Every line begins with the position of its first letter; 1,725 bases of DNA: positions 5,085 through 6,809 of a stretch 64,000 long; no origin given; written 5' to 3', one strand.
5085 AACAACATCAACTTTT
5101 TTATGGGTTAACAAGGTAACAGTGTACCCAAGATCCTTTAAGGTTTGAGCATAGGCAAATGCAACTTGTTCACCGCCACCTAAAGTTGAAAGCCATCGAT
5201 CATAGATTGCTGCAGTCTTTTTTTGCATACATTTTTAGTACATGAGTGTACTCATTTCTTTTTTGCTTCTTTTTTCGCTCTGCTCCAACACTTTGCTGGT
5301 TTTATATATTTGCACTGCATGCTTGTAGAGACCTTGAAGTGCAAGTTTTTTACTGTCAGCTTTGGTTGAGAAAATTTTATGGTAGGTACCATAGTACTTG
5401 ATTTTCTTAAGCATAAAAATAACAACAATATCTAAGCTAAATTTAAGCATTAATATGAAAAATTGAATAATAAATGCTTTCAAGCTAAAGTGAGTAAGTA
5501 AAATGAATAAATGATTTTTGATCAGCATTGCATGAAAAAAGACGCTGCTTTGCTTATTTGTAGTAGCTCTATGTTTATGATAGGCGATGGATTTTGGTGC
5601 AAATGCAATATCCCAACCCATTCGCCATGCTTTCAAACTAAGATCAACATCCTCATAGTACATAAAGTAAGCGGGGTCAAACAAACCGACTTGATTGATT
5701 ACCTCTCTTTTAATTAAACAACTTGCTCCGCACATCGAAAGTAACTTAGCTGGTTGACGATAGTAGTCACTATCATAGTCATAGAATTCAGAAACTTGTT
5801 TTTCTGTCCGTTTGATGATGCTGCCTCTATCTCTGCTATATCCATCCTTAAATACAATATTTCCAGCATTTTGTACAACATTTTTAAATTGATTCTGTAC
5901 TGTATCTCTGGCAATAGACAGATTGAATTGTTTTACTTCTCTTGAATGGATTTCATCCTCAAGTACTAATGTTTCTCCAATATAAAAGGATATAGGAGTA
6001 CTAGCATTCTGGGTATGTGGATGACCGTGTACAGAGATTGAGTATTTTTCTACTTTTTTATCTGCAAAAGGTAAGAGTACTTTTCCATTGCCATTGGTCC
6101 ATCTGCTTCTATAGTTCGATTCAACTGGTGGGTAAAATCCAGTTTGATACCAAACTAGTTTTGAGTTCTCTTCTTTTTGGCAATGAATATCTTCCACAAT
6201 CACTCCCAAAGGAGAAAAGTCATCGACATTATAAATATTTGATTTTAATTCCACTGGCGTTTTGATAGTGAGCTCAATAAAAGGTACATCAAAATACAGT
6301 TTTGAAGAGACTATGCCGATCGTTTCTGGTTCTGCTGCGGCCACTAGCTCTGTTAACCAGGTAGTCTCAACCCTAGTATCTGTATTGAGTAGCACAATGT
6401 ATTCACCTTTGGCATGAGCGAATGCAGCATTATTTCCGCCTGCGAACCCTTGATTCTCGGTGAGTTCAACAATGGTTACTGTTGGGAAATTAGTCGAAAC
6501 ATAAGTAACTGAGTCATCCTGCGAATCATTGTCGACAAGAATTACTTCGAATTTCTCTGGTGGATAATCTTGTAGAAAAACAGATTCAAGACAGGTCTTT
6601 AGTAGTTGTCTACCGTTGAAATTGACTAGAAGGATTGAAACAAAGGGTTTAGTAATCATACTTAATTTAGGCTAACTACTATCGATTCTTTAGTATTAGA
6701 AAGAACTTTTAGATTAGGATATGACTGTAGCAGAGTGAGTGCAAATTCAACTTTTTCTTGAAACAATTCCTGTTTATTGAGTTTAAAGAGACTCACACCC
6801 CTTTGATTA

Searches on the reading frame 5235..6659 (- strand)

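Call 28: search_protein_families(library=pfam, proteins=[window:5235-6659:-], max_evalue=0.01)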
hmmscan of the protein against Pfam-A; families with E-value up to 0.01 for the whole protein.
window:5235-6659:- (474 aa): 5 families
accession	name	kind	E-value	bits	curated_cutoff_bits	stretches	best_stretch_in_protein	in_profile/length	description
PF00535.33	Glycos_transf_2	-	3.2e-23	82.9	23.3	1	8-117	1-111/168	Glycosyl transferase family 2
PF13641.12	Glyco_tranf_2_3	-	5.1e-16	59.8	27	2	305-366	155-216/230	Glycosyltransferase like family 2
PF13506.12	Glyco_transf_21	-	4.4e-07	30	21.7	1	248-367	42-161/174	Glycosyl transferase family 21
PF13632.12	Glyco_trans_2_3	-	5.5e-07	30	27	1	303-366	66-128/198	Glycosyl transferase family group 2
PF10111.15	Glyco_tranf_2_2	-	0.00041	20.4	27.3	0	34-95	27-92/276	Glycosyltransferase like family 2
